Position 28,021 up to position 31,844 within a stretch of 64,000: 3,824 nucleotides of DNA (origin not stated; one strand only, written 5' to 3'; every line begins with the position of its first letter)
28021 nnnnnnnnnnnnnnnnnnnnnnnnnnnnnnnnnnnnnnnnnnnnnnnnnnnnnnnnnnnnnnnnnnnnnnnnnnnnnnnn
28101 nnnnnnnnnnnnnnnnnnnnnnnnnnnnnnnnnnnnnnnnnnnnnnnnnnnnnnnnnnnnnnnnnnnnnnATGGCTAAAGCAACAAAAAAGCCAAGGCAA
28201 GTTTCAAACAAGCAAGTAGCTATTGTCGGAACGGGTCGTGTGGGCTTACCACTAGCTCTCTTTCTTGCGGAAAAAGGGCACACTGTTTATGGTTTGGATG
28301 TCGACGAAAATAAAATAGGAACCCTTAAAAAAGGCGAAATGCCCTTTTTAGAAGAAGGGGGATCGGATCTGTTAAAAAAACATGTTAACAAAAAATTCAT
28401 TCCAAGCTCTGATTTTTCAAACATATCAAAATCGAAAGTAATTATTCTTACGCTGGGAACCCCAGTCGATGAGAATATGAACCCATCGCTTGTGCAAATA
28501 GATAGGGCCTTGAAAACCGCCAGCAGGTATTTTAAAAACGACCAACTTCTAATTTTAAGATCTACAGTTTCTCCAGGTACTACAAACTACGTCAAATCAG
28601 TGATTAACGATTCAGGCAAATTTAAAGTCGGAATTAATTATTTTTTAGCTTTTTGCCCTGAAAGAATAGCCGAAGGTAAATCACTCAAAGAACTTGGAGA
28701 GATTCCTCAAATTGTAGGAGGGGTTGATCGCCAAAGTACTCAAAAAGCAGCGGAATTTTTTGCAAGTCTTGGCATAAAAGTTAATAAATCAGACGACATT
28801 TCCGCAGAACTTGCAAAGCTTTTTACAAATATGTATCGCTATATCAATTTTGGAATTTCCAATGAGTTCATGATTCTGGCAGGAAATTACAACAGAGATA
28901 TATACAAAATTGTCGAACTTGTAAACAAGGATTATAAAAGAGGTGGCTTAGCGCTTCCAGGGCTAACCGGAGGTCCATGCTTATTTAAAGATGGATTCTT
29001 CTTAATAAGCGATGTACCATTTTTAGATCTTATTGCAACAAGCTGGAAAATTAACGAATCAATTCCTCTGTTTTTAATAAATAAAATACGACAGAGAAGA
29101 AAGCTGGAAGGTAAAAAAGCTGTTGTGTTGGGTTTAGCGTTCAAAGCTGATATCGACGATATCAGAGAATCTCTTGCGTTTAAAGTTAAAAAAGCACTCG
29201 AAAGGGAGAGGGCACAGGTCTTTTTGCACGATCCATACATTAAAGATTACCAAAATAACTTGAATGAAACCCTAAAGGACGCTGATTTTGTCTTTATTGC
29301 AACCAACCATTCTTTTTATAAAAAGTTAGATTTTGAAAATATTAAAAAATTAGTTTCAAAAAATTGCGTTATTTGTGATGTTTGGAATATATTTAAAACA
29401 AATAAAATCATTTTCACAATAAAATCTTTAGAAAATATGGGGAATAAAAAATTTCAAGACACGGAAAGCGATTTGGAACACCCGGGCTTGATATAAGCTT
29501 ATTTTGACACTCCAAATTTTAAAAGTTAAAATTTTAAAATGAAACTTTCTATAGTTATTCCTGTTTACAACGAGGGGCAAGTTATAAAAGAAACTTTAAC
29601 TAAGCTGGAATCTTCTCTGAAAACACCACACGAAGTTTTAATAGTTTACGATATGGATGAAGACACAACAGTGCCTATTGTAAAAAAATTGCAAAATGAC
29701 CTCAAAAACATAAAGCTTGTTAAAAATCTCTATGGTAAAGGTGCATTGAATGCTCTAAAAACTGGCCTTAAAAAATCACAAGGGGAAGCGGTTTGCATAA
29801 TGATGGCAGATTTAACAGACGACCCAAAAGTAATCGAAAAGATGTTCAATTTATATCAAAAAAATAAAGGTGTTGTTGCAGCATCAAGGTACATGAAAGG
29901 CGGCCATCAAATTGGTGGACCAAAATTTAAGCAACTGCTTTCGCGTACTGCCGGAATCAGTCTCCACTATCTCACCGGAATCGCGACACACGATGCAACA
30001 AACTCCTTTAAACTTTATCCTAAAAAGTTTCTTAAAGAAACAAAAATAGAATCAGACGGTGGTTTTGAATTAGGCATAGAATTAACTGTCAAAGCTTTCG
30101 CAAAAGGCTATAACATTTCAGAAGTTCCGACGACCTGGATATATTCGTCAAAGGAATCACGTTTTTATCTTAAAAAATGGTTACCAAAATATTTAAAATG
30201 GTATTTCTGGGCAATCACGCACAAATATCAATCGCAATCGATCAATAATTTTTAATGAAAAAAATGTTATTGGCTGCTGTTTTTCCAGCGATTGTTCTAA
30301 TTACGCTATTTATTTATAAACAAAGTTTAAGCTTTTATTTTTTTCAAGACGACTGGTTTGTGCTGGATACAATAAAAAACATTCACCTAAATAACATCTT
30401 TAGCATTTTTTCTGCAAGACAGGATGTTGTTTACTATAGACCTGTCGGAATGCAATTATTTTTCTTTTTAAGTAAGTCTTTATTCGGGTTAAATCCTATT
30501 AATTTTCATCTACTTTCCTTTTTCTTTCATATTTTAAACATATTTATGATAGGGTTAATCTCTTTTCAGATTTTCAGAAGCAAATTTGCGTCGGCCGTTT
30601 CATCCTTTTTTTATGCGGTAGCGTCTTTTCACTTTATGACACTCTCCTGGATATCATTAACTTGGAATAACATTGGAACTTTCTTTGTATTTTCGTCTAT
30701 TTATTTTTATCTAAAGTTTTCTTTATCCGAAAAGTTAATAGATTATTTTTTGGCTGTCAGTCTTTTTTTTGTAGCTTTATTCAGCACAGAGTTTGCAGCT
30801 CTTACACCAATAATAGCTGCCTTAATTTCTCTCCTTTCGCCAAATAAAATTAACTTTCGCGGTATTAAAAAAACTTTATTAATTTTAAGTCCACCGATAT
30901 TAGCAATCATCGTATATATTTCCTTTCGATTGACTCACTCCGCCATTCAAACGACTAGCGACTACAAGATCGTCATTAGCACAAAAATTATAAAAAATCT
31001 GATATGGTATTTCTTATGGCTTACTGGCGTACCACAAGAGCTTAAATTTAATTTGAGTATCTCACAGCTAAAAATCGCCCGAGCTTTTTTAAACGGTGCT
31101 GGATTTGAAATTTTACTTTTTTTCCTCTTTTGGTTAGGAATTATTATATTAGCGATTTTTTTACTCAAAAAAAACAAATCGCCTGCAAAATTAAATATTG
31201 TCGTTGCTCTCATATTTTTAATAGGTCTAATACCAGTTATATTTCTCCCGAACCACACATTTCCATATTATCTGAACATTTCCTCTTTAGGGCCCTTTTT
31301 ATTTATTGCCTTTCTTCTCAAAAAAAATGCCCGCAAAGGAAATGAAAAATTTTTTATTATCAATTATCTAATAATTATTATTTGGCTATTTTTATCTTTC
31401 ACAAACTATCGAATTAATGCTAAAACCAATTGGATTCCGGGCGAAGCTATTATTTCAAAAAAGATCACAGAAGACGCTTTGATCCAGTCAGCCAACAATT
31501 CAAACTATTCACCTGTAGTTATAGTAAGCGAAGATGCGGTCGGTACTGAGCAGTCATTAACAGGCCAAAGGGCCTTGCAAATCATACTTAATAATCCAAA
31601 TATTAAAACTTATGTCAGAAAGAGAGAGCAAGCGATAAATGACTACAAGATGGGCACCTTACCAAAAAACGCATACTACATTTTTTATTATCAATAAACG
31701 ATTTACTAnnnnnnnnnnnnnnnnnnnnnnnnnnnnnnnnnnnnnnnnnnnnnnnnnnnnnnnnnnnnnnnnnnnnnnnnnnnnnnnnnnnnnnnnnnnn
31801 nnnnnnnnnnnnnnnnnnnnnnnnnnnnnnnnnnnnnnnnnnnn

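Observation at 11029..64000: A 53-kb envelope glycosylation island built from iterated modules of Dpm1-like GT2 plus GT-C transferase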

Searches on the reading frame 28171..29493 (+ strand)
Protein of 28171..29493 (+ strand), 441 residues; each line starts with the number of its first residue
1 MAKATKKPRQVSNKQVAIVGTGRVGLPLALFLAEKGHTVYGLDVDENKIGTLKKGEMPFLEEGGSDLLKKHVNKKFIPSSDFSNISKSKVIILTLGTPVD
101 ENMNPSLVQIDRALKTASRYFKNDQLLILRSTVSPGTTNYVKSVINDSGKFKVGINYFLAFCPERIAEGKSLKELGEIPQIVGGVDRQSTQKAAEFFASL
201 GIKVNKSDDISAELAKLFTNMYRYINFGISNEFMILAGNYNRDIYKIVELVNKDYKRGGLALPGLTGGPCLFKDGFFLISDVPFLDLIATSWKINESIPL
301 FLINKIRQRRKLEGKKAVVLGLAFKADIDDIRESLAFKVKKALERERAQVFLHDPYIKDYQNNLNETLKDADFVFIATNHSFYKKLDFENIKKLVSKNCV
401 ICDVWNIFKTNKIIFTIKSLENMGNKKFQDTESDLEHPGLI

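Call 4: search_protein_families(library=pfam, proteins=[window:28171-29493:+], max_evalue=0.01)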
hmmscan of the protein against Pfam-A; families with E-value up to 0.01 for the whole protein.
window:28171-29493:+ (441 aa): 12 families
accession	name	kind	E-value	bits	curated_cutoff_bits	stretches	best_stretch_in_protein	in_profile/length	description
PF03721.20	UDPG_MGDP_dh_N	-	1.2e-41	142.8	27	1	15-193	2-183/187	UDP-glucose/GDP-mannose dehydrogenase family, NAD binding domain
PF03720.21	UDPG_MGDP_dh_C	-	8.5e-23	81.1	30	1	319-409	2-102/103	UDP-glucose/GDP-mannose dehydrogenase family, UDP binding domain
PF00984.24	UDPG_MGDP_dh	-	9.9e-10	38.8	25.4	1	211-285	2-78/94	UDP-glucose/GDP-mannose dehydrogenase family, central domain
PF01210.29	NAD_Gly3P_dh_N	-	1.7e-05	25.3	23.1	0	15-77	1-48/158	NAD-dependent glycerol-3-phosphate dehydrogenase N-terminus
PF03446.21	NAD_binding_2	-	3e-05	24.5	21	1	15-149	1-111/161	NAD binding domain of 6-phosphogluconate dehydrogenase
PF02826.25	2-Hacid_dh_C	-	3.2e-05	23.8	25.1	1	5-49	28-72/178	D-isomer specific 2-hydroxyacid dehydrogenase, NAD binding domain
PF02558.23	ApbA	-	6.9e-05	22.9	22.2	1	16-95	1-74/150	Ketopantoate reductase PanE/ApbA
PF03807.23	F420_oxidored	-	0.00011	23.2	21.6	0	15-54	1-42/94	NADP oxidoreductase coenzyme F420-dependent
PF02737.24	3HCDH_N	-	0.00029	21.3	22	1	15-52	1-38/180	3-hydroxyacyl-CoA dehydrogenase, NAD binding domain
PF02254.24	TrkA_N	-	0.0014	19.3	23.8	1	16-59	1-44/116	TrkA-N domain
PF14084.11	DUF4264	-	0.0044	17.1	27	0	240-260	12-32/52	Protein of unknown function (DUF4264)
PF22505.1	RNase_J_b_CASP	-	0.008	16.4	27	0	73-147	54-125/126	Ribonuclease J, beta-CASP domain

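Call 58: search_protein_families(library=ncbifam, proteins=[window:28171-29493:+], max_evalue=1e-10)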
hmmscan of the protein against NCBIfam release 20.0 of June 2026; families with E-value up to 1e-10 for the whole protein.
window:28171-29493:+ (441 aa): 7 families
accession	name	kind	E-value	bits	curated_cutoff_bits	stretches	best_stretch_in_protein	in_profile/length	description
TIGR03026.1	NDP-sugDHase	subfamily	9.7e-96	321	189.8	1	15-405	2-412/413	nucleotide sugar dehydrogenase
NF040825.1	UDPMaNacDH_Arch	equivalog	2.3e-72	244.2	750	1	15-416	2-409/418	UDP-N-acetyl-D-mannosamine dehydrogenase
NF008286.0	PRK11064.1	equivalog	1.9e-48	165.1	459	1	13-394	3-410/420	UDP-N-acetyl-D-mannosamine dehydrogenase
NF047673.2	TeichurnBiosyTuaD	equivalog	2.3e-44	152.2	700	1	14-413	2-419/439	UDP-glucose 6-dehydrogenase TuaD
NF041297.1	UDPGDh_AglM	equivalog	6.1e-43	147.3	670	1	15-387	2-399/429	UDP-glucose 6-dehydrogenase AglM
NF011729.0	PRK15182.1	equivalog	6.5e-29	100.9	592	1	13-405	6-413/425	Vi polysaccharide biosynthesis UDP-N-acetylglucosamine C-6 dehydrogenase TviB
NF011631.0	PRK15057.1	equivalog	9.4e-12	44.7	757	0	15-359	2-341/388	UDP-glucose 6-dehydrogenase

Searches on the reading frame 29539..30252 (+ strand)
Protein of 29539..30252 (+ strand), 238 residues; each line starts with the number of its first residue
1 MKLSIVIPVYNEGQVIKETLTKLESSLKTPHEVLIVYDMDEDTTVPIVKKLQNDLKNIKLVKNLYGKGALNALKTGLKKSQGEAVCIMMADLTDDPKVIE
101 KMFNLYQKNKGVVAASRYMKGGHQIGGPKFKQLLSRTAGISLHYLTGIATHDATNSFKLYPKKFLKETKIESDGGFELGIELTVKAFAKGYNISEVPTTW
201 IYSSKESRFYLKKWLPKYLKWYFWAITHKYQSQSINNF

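Call 4: search_protein_families(library=pfam, proteins=[window:29539-30252:+], max_evalue=0.01)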
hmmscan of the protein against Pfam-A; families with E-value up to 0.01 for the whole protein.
window:29539-30252:+ (238 aa): 3 families
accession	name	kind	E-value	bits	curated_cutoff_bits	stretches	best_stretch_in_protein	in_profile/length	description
PF00535.33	Glycos_transf_2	-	9.8e-25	87.9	23.3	1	4-167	1-166/168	Glycosyl transferase family 2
PF13641.12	Glyco_tranf_2_3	-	1.5e-06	28.9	27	1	3-123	3-129/230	Glycosyltransferase like family 2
PF12804.13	NTP_transf_3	-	8.4e-05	23.2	27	1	12-121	23-126/160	MobA-like NTP transferase domain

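Call 14: search_solved_structures(query=window:29539-30252:+, max_evalue=0.001)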
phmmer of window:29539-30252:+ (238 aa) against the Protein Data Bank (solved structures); distinct sequences matched with E-value up to 0.001: 16.
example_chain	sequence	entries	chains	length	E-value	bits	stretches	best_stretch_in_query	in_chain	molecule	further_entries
5mlz_A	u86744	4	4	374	7.2e-18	67.9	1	1-221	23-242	Dolichol monophosphate mannose synthase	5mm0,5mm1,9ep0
5ekp_C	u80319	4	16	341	3.6e-10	42.8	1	2-161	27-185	Uncharacterized glycosyltransferase sll0501 | Glycosyltransferase sll0501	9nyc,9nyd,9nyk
5eke_A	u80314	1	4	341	3.6e-10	42.7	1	2-161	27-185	Uncharacterized glycosyltransferase sll0501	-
9nye_A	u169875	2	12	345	3.7e-10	42.7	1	2-161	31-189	Glycosyltransferase sll0501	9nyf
6h1j_A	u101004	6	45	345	8.4e-07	31.7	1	2-125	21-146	Probable ss-1,3-N-acetylglucosaminyltransferase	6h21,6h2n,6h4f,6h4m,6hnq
5tze_C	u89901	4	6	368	2e-06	30.5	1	1-95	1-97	Glycosyl transferase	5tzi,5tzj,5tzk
5tz8_A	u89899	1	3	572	4e-06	29.5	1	1-93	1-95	Glycosyl transferase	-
2z87_A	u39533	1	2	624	6.4e-06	28.8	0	3-108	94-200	Chondroitin synthase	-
2z86_A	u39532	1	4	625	6.5e-06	28.8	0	3-108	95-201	Chondroitin synthase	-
9hwj_A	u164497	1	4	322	1.5e-05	27.6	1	2-139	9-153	Undecaprenyl-phosphate 4-deoxy-4-formamido-L-arabinose transferase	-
9bhc_C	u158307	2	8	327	1.8e-05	27.4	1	2-118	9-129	Undecaprenyl-phosphate 4-deoxy-4-formamido-L-arabinose transferase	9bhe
8bz8_A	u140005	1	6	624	2.2e-05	27.1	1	2-193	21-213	Glycosyltransferase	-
8vxh_A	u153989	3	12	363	2.3e-05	27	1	2-118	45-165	Undecaprenyl-phosphate 4-deoxy-4-formamido-L-arabinose transferase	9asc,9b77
8bz4_A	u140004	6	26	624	2.7e-05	26.8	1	2-193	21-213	Glycosyltransferase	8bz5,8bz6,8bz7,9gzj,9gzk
8vh7_A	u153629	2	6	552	0.00029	23.4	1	3-115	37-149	Heparosan synthase B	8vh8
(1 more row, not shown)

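Call 16: search_protein_families(library=ncbifam, proteins=[window:29539-30252:+], max_evalue=0.001)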
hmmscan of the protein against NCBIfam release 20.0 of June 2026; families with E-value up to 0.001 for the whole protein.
window:29539-30252:+ (238 aa): 20 families
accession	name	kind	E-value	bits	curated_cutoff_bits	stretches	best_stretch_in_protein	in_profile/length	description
NF047588.1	GlcsyltransPgfSStrep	equivalog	3.4e-18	65.9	500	1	1-163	1-162/308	glycosyltransferase PgfS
TIGR03937.1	PgaC_IcaA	equivalog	1.7e-12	47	422.3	1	2-114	46-158/407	poly-beta-1,6-N-acetyl-D-glucosamine synthase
NF007482.0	PRK10073.1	equivalog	5.2e-12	45.4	423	1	2-114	7-118/334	glycosyltransferase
TIGR04283.1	glyco_like_mftF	equivalog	3.3e-11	43.2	182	1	3-111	1-102/221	TIGR04283 family arsenosugar biosynthesis glycosyltransferase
NF007986.1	PRK10714.1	equivalog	2.4e-09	36.7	529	1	2-153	7-157/316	undecaprenyl-phosphate 4-deoxy-4-formamido-L-arabinose transferase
NF041391.1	DPhHxTase_Halo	equivalog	1e-08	34.5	375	1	9-200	3-183/213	dolichyl-phosphate hexose transferase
NF047683.1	TeichurnBiosyTuaG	equivalog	1.5e-08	34.6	400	1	3-116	8-121/252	teichuronic acid biosynthesis protein TuaG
TIGR04182.1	glyco_TIGR04182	equivalog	3.6e-08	33.1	325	1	3-208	2-198/293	S-layer glycoprotein N-glycosyltransferase AglJ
NF038302.1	EPS_HpsE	equivalog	7.7e-08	31.7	300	1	1-128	1-133/307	hormogonium polysaccharide biosynthesis glycosyltransferase HpsE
NF041875.1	EPS_EpsD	equivalog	1.4e-07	31.2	370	1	3-114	1-112/325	exopolysaccharide biosynthesis glycosyltransferase EpsD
NF058614.1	PPMAGASynPpgS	equivalog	1.9e-07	30.7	370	1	5-203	4-199/226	polyprenyl-phospho-N-acetylgalactosaminyl synthase PpgS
NF041394.1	GtaseAglG_Halo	equivalog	7.7e-07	28.7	440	1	1-130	1-130/304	glucosyl-dolichyl phosphate glucuronosyltransferase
NF050050.1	ProtGlycPglI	equivalog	3e-06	26.8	500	1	2-102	3-100/306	GalNAc(5)-diNAcBac-PP-undecaprenol beta-1,3-glucosyltransferase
TIGR03111.1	glyc2_xrt_Gpos1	hypoth_equivalog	2e-05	23.6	363.95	1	3-114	51-164/439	TIGR03111 family XrtG-associated glycosyltransferase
NF053846.1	glyco_with_XrtP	equivalog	3.1e-05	22.9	520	1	5-80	45-125/440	XrtP-associated glycosyltransferase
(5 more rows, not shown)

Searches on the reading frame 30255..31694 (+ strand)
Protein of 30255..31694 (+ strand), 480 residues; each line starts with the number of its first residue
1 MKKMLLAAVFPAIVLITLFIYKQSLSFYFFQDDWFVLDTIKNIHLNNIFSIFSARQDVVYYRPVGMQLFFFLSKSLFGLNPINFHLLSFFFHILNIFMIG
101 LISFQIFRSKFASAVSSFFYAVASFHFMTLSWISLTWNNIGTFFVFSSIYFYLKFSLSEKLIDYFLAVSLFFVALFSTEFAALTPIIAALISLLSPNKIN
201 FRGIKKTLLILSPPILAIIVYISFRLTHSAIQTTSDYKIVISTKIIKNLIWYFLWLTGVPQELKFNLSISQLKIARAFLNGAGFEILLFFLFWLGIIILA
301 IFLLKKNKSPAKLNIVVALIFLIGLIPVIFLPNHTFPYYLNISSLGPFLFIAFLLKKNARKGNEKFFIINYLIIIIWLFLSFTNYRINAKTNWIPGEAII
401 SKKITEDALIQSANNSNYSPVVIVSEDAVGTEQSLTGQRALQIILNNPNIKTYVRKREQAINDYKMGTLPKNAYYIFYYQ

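Call 4: search_protein_families(library=pfam, proteins=[window:30255-31694:+], max_evalue=0.01)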
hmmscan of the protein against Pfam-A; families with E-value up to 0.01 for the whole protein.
window:30255-31694:+ (480 aa): 0 families

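Call 17: search_protein_families(library=ncbifam, proteins=[window:30255-31694:+], max_evalue=0.01)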
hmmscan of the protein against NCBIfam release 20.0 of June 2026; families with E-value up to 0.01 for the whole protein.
window:30255-31694:+ (480 aa): 0 families

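Call 44: search_protein_families(library=pfam, proteins=[window:30255-31694:+], max_evalue=1)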
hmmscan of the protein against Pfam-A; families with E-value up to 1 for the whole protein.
window:30255-31694:+ (480 aa): 1 family
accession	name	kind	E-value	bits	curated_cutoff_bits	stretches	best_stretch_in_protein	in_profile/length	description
PF14097.11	SpoVAE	-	0.32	11.1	27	1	403-451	37-84/180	Stage V sporulation protein AE1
